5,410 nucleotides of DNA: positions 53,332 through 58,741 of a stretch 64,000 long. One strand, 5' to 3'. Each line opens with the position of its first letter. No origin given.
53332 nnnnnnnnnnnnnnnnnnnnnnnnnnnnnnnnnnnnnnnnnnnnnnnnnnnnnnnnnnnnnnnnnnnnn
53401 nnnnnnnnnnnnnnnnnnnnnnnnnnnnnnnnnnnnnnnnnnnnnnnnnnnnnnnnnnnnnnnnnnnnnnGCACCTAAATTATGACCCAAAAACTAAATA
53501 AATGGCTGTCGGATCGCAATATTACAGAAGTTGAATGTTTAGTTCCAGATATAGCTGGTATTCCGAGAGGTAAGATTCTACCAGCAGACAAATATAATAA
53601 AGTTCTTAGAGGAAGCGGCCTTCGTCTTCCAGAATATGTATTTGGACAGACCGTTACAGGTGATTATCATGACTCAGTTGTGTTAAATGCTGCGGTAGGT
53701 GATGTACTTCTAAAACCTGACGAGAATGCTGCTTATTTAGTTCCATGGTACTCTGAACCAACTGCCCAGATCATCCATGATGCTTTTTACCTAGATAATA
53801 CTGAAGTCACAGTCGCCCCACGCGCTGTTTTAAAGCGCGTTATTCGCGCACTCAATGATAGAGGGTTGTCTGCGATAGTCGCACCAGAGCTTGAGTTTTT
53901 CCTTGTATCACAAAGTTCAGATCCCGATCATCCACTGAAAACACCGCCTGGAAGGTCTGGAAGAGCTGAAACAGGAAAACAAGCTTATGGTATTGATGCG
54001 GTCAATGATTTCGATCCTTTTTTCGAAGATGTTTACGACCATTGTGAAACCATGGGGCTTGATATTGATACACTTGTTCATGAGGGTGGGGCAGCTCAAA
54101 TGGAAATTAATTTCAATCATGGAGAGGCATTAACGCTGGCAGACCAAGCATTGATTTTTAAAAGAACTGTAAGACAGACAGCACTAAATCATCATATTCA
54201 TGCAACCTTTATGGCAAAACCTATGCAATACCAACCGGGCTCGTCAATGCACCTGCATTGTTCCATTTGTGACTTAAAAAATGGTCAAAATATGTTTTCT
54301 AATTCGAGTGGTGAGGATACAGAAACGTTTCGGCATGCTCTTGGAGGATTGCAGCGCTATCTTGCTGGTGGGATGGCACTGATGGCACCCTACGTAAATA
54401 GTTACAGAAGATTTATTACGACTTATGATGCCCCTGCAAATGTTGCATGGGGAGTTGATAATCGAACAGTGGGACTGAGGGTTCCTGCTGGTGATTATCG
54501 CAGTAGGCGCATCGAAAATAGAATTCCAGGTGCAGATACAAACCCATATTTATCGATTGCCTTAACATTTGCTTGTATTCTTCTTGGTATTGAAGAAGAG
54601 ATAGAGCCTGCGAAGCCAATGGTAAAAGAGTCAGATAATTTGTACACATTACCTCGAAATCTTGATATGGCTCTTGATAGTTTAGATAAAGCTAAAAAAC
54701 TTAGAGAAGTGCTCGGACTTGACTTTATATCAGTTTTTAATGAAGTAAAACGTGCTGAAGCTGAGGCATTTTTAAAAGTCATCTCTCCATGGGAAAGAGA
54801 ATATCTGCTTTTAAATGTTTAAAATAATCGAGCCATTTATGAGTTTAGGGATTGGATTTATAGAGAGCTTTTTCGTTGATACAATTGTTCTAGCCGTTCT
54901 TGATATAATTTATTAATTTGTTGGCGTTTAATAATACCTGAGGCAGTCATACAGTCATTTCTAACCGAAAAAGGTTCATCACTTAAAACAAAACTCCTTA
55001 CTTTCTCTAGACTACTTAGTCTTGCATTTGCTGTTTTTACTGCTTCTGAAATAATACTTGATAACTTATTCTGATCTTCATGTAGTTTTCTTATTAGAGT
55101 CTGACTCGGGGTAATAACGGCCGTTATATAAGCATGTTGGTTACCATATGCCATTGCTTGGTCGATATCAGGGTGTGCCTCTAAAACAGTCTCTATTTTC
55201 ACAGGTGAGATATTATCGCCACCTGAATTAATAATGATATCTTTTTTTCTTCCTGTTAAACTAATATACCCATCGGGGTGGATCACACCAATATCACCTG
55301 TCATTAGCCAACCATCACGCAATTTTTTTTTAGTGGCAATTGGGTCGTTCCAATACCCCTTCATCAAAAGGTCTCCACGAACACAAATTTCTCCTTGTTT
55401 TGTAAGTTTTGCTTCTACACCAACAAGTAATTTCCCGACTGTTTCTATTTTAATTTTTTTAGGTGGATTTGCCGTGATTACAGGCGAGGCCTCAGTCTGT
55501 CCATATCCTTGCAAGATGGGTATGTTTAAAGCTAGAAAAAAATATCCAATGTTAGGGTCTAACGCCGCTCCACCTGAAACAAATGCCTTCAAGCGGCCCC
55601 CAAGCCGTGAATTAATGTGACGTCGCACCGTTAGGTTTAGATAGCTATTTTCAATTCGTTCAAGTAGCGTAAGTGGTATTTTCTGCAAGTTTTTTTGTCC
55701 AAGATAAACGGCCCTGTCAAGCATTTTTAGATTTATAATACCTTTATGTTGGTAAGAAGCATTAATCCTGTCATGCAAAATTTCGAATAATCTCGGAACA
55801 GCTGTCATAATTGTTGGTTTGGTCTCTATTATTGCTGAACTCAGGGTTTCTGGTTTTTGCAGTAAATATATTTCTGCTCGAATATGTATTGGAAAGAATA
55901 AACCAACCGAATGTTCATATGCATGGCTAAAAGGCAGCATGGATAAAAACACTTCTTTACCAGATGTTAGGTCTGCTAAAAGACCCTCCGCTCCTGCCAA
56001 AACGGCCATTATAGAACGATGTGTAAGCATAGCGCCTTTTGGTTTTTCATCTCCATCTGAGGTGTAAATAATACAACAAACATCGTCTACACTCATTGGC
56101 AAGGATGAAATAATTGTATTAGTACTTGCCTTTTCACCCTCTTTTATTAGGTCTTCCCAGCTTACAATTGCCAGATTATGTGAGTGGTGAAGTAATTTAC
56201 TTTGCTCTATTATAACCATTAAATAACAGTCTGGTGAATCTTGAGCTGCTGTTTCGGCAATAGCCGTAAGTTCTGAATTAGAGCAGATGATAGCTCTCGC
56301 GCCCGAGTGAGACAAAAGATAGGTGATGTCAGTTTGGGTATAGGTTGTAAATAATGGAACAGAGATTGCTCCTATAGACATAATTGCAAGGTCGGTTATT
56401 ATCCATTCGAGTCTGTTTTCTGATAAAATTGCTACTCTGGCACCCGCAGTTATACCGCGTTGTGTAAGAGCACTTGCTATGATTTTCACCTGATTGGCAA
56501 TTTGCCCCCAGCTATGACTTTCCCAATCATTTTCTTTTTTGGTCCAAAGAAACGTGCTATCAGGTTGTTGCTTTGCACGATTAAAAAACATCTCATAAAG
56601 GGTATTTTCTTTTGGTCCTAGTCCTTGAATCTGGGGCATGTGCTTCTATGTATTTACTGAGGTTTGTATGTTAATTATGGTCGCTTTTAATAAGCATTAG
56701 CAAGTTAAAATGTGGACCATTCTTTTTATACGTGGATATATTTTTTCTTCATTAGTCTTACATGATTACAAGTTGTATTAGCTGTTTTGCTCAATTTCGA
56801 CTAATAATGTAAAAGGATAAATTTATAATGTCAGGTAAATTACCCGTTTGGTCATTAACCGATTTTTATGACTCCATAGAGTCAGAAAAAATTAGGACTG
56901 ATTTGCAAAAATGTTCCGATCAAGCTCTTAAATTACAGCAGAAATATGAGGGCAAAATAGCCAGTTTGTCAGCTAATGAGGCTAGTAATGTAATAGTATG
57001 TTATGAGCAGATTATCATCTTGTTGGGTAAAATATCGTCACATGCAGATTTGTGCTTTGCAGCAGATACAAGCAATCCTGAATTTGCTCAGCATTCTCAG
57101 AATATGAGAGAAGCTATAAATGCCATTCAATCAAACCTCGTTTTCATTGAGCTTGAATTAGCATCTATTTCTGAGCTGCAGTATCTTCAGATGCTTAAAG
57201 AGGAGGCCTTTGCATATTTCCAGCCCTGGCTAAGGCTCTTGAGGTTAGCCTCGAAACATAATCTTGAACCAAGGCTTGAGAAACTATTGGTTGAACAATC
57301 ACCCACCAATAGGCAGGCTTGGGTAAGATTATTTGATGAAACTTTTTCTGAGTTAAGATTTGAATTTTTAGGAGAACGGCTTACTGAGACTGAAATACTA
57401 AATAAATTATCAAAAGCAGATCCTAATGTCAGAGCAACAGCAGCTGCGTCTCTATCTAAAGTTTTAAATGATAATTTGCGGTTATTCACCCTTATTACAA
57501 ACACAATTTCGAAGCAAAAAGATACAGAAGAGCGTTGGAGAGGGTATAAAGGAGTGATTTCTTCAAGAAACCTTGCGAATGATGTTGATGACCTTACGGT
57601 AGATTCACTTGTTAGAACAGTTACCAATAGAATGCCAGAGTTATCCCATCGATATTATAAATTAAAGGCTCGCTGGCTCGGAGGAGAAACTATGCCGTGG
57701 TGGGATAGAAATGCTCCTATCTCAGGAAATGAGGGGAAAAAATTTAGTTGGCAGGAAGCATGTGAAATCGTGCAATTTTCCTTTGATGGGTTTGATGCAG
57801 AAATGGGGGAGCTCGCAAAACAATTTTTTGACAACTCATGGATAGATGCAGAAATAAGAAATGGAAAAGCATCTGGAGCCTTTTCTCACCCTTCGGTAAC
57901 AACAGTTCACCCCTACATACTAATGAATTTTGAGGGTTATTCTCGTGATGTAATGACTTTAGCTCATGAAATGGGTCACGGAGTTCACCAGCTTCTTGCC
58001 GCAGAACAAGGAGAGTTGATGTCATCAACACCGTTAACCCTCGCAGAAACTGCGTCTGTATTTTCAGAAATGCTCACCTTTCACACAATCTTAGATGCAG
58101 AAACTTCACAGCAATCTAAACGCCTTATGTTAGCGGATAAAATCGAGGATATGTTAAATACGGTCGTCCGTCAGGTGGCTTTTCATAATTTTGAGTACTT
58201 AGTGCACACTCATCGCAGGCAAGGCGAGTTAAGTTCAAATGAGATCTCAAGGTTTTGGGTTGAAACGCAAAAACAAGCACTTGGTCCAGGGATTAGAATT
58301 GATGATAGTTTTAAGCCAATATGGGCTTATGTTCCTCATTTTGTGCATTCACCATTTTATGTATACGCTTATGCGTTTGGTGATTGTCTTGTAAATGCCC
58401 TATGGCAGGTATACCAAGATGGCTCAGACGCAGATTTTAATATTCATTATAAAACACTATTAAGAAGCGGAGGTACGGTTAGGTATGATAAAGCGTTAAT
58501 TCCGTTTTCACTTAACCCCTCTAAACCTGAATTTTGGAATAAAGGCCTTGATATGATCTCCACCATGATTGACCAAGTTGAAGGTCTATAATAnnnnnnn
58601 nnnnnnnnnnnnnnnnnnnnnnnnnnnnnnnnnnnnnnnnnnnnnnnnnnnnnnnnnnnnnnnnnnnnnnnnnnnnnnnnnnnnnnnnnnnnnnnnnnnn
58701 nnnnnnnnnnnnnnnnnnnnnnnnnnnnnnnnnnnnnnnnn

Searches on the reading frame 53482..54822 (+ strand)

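Call 71: search_protein_families(library=pfam, proteins=[window:53482-54822:+], max_evalue=0.0001)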
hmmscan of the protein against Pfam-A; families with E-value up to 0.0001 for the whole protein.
window:53482-54822:+ (446 aa): 1 family
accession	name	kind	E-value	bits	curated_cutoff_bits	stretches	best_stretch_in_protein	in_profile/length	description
PF00120.29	Gln-synt_C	-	5.4e-101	338.5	24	1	112-440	3-342/344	Glutamine synthetase, catalytic domain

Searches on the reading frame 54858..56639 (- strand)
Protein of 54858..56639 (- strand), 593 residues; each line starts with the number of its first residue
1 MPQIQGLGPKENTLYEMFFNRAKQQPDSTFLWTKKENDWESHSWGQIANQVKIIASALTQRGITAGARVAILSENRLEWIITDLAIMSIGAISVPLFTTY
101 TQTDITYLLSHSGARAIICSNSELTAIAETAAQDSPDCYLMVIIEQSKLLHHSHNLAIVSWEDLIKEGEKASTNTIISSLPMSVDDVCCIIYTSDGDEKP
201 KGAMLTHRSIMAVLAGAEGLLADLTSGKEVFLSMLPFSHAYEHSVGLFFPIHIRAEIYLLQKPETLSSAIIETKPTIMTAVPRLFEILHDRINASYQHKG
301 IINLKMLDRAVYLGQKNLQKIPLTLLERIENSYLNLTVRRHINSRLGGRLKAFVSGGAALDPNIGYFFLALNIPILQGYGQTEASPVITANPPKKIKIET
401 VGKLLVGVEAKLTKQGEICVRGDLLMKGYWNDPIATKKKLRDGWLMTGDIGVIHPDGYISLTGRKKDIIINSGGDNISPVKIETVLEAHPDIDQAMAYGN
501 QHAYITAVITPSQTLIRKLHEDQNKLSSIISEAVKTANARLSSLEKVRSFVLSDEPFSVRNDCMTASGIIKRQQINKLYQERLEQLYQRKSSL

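Call 51: search_protein_families(library=pfam, proteins=[window:54858-56639:-], max_evalue=0.00001)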
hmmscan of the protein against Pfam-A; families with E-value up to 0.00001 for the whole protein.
window:54858-56639:- (593 aa): 2 families
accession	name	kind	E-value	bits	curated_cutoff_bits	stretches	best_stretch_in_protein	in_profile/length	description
PF00501.34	AMP-binding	-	6.1e-73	246.3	29.9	1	18-430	1-384/384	AMP-binding enzyme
PF23562.2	AMP-binding_C_3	-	3.6e-13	50.4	20.8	1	467-590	2-123/124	AMP-binding enzyme C-terminal domain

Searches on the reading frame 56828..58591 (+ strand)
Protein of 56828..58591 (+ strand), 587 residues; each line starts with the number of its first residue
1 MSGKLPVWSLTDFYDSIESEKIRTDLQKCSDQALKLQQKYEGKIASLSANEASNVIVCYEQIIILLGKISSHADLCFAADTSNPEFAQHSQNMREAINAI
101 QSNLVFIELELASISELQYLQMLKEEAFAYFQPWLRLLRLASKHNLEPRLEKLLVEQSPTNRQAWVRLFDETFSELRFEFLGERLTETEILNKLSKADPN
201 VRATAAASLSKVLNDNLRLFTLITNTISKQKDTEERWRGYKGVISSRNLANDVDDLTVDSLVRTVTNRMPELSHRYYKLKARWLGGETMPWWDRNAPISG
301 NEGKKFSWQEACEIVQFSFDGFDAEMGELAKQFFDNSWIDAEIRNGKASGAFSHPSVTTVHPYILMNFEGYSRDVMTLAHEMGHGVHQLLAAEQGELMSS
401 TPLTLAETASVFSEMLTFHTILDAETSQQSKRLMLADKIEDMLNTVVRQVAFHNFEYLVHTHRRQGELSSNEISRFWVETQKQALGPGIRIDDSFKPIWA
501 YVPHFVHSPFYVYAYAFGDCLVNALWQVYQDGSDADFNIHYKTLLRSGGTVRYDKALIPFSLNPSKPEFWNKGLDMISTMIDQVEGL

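Call 51: search_protein_families(library=pfam, proteins=[window:56828-58591:+], max_evalue=0.00001)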
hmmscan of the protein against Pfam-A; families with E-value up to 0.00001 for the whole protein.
window:56828-58591:+ (587 aa): 2 families
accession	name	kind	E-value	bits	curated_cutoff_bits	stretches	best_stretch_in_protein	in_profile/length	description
PF01432.26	Peptidase_M3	-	1.5e-39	137.1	27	1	196-574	5-455/457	Peptidase family M3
PF08439.15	Peptidase_M3_N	-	4e-11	43.4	25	1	110-178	1-70/70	Oligopeptidase F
